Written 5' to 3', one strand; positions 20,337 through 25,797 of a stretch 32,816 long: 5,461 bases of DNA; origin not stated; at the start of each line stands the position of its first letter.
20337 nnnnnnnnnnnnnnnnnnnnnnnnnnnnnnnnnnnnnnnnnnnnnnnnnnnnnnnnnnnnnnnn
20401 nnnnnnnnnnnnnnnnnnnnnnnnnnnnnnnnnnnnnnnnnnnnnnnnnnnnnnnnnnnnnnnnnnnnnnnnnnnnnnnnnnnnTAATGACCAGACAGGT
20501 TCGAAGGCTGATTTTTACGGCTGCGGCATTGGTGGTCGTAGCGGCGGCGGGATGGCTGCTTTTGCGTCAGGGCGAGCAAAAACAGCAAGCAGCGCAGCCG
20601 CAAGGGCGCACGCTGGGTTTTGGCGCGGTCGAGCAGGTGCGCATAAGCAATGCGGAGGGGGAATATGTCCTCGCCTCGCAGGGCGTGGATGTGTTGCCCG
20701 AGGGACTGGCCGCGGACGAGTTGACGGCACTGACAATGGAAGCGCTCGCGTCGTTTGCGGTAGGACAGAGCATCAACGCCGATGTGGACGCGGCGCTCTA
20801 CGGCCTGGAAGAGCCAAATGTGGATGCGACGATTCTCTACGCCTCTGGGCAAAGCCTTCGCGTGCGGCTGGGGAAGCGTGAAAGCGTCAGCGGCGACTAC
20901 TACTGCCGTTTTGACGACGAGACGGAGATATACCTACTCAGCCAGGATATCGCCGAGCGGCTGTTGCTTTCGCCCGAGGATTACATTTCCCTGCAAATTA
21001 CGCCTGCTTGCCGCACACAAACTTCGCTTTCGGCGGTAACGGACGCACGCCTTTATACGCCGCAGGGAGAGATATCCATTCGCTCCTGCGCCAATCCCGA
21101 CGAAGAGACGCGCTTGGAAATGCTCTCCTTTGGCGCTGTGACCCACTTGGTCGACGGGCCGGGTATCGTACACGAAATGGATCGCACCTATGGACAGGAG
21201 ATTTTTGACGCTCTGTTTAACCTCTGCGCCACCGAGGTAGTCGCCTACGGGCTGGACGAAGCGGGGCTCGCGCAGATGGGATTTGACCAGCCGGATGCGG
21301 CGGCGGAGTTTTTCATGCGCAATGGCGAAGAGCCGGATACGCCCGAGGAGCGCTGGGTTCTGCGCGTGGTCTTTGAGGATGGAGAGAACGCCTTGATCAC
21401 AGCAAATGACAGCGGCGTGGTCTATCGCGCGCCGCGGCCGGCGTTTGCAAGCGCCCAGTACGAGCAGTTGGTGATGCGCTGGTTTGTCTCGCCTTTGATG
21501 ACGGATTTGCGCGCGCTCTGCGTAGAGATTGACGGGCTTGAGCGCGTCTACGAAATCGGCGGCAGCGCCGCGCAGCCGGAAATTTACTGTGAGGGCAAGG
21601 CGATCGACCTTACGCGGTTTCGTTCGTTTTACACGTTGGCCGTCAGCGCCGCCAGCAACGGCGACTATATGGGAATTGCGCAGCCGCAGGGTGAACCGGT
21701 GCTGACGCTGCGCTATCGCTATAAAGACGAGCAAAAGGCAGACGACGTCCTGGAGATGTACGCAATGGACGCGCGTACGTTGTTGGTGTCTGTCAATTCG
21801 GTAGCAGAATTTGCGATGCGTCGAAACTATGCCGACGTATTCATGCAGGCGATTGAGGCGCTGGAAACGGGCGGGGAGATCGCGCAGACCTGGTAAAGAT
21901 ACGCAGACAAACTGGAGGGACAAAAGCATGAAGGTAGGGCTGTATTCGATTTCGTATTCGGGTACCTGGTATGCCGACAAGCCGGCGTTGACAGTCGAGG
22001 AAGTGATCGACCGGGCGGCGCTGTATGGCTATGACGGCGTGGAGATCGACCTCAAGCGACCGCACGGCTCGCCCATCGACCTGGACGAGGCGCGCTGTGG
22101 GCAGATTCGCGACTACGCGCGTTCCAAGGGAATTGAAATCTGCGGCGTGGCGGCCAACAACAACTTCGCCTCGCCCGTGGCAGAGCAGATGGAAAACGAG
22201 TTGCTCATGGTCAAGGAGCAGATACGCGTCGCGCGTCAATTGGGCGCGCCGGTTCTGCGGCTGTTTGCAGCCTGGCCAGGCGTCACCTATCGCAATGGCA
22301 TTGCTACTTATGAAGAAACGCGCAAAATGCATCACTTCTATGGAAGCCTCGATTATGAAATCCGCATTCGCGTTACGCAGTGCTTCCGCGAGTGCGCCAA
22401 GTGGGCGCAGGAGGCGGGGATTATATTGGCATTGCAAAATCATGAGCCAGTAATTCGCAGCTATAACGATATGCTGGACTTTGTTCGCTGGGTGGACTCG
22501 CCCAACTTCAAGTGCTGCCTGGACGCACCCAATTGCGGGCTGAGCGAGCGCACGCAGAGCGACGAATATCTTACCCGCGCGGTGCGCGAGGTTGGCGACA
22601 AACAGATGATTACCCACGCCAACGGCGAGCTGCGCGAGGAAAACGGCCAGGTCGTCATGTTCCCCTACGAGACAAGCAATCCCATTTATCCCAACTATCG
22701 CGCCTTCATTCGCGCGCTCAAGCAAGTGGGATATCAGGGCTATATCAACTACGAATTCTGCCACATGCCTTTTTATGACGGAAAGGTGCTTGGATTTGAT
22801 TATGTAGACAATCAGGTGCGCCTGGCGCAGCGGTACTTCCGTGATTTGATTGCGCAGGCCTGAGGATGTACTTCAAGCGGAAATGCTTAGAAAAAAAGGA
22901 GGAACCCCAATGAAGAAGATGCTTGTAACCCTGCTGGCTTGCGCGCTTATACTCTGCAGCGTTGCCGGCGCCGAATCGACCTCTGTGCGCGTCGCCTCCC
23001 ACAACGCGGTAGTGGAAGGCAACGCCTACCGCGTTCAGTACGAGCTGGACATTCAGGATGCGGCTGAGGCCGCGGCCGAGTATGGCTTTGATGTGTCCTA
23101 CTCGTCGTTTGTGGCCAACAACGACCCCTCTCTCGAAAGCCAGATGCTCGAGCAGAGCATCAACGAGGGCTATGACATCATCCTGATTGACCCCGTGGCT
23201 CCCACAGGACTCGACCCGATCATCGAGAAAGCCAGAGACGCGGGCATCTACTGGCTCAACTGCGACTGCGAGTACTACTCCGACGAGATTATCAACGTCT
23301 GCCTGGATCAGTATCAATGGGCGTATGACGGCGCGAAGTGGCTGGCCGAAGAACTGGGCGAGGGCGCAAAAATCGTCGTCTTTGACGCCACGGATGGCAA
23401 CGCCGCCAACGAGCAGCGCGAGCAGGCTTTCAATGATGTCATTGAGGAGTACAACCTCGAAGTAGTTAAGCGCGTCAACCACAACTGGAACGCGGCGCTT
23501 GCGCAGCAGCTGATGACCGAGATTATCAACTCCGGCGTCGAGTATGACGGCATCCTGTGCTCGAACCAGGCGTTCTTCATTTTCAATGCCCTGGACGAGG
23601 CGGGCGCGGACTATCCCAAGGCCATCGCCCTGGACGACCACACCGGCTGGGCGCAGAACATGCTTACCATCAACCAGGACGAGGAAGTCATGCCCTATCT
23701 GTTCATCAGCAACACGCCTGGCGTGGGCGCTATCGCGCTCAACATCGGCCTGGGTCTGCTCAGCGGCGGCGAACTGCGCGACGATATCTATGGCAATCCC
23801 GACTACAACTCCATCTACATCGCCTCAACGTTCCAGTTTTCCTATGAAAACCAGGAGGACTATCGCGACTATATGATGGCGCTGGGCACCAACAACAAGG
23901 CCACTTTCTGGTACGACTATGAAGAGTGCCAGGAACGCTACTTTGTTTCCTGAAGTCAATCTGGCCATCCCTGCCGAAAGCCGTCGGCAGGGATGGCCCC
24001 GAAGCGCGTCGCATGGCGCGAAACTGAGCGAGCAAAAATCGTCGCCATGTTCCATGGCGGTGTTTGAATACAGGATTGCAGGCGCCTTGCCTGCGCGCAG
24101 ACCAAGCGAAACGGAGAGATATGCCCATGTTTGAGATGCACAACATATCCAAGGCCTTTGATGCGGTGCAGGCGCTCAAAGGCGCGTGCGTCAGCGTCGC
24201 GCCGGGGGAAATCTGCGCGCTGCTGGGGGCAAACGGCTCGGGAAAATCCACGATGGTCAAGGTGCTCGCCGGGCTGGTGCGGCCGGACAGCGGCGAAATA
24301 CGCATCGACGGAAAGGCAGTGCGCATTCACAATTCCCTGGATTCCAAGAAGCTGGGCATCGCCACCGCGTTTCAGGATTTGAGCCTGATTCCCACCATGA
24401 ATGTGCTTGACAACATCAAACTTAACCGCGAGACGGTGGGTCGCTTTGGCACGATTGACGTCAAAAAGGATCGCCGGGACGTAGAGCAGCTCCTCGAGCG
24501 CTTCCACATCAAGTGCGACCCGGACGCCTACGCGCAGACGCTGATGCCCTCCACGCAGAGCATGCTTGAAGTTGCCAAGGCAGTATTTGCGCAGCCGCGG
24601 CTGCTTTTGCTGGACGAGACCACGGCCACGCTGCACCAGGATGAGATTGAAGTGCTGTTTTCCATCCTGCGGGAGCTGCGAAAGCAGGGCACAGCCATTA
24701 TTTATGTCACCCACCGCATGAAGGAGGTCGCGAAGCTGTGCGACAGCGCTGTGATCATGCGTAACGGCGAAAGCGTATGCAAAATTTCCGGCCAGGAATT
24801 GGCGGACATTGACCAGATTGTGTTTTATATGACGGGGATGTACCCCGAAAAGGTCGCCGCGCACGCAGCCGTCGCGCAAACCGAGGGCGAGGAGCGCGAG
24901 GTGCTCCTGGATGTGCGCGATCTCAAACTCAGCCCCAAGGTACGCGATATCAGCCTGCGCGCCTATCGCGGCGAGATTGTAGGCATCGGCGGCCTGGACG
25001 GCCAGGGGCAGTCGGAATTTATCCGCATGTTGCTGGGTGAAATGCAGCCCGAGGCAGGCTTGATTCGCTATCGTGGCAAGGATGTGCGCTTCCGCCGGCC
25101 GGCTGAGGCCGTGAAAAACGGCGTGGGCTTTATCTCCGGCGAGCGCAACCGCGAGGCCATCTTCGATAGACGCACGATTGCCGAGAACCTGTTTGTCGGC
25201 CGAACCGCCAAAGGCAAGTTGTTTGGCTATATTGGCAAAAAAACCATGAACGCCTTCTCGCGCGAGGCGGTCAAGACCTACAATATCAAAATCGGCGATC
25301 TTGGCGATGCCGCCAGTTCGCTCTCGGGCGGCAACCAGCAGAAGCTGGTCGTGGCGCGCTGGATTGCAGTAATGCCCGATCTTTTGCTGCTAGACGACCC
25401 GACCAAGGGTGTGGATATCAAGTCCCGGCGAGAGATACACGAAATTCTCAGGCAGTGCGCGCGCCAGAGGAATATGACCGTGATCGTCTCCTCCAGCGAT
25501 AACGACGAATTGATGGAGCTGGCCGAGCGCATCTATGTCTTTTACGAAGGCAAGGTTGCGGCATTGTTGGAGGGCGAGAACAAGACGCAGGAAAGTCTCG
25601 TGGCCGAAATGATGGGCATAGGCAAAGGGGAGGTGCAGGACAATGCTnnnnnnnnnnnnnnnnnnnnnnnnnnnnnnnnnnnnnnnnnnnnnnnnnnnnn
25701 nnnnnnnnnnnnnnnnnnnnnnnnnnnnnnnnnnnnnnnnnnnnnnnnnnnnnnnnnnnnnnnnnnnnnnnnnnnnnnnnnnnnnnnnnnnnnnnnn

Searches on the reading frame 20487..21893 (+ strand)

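Call 8: search_protein_families(library=pfam, proteins=[window:20487-21893:+], max_evalue=0.01)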
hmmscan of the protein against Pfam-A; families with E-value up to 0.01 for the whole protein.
window:20487-21893:+ (469 aa): 1 family
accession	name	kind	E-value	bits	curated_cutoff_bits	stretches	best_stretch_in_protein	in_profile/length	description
PF14238.11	DUF4340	-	8.5e-13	49.3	25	1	85-269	21-183/183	Domain of unknown function (DUF4340)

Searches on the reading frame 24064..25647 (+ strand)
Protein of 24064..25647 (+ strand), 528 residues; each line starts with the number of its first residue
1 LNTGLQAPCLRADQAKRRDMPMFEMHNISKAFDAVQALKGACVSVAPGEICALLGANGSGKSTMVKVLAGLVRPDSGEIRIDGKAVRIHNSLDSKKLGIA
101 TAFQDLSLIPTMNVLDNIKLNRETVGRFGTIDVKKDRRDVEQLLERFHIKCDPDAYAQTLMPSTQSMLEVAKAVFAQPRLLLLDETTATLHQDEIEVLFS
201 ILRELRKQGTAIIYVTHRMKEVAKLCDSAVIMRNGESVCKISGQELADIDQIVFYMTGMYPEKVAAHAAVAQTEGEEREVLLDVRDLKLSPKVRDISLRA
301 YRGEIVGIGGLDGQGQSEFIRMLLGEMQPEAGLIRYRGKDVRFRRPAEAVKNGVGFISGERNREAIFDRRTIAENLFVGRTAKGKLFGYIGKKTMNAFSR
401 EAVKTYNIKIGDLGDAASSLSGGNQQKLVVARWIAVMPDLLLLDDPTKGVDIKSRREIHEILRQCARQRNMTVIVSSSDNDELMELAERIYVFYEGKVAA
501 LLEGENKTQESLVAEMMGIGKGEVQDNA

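Call 18: search_protein_families(library=pfam, proteins=[window:24064-25647:+], max_evalue=0.01)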
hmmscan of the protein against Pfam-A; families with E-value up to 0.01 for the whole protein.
window:24064-25647:+ (528 aa): 8 families
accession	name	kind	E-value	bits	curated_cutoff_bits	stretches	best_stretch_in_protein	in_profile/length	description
PF00005.33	ABC_tran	-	3.9e-49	167.2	25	2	39-188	2-137/137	ABC transporter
PF13304.12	AAA_21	-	1.8e-12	48.4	27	2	52-125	3-83/304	AAA domain, putative AbiEii toxin, Type IV TA system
PF02463.25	SMC_N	-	5e-08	33.1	40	1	49-493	25-212/220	RecF/RecN/SMC N terminal domain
PF13175.12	AAA_15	-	0.00026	21.2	32.1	1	51-155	26-137/374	AAA ATPase domain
PF13555.12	AAA_29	-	0.0016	18.6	27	1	41-74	15-48/61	P-loop containing region of AAA domain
PF13558.12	SbcC_Walker_B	-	0.0061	17.2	27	0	164-203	50-89/90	SbcC/RAD50-like, Walker B motif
PF13173.12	AAA_14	-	0.0077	16.7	27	0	49-119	3-72/129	AAA domain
PF13401.12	AAA_22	-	0.0095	16.7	27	0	50-212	7-118/130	AAA domain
